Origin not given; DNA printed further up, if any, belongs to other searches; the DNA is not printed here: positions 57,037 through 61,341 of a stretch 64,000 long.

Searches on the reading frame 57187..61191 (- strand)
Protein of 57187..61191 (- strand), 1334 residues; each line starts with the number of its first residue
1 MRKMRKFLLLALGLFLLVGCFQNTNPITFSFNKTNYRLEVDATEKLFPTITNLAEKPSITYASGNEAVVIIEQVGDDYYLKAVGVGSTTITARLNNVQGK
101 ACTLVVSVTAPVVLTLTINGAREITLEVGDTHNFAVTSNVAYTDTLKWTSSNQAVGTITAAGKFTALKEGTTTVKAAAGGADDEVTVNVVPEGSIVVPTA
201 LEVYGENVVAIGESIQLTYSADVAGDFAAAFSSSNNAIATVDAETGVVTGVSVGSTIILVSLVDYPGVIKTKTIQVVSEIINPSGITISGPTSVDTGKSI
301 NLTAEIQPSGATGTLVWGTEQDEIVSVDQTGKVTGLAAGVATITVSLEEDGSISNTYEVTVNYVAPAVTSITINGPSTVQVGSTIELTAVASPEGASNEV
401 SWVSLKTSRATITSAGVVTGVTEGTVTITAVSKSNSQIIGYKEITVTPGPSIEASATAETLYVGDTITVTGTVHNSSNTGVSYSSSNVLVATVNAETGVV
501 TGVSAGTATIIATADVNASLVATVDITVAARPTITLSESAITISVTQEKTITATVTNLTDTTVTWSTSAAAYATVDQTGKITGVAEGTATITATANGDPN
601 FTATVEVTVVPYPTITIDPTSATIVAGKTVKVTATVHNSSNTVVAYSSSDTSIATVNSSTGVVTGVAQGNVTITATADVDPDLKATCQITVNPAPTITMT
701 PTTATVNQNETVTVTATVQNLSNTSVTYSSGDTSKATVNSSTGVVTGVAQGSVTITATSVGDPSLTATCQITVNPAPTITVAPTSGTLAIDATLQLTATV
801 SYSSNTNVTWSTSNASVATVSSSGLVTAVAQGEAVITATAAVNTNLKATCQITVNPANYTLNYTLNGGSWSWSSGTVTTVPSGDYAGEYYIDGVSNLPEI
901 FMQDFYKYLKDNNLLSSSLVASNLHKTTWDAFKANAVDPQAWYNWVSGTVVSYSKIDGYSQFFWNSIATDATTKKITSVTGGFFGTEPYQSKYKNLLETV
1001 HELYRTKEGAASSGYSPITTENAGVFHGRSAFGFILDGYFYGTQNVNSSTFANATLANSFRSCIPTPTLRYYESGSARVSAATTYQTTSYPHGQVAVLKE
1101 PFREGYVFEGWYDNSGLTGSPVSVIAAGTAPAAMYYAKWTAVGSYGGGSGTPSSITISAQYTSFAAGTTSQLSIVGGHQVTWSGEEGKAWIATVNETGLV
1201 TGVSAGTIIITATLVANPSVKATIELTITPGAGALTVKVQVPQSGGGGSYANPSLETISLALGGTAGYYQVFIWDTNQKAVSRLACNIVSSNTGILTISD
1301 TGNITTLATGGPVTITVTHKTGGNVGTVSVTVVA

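Call 24: search_protein_families(library=pfam, proteins=[window:57187-61191:-], max_evalue=0.001)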
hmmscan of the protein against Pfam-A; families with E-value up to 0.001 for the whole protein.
window:57187-61191:- (1334 aa): 4 families
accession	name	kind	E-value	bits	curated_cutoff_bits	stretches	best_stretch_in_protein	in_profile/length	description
PF02368.24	Big_2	-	1.1e-101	333.3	22.8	10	777-850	3-77/79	Bacterial Ig-like domain (group 2)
PF09479.16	Flg_new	-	3.4e-05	24.3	27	1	1085-1137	12-64/65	Listeria-Bacteroides repeat domain (List_Bact_rpt)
PF13927.12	Ig_3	-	7.4e-05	23.6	30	0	695-771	2-76/78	Immunoglobulin domain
PF07679.22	I-set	-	0.00082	19.8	23.7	0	777-824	1-47/90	Immunoglobulin I-set domain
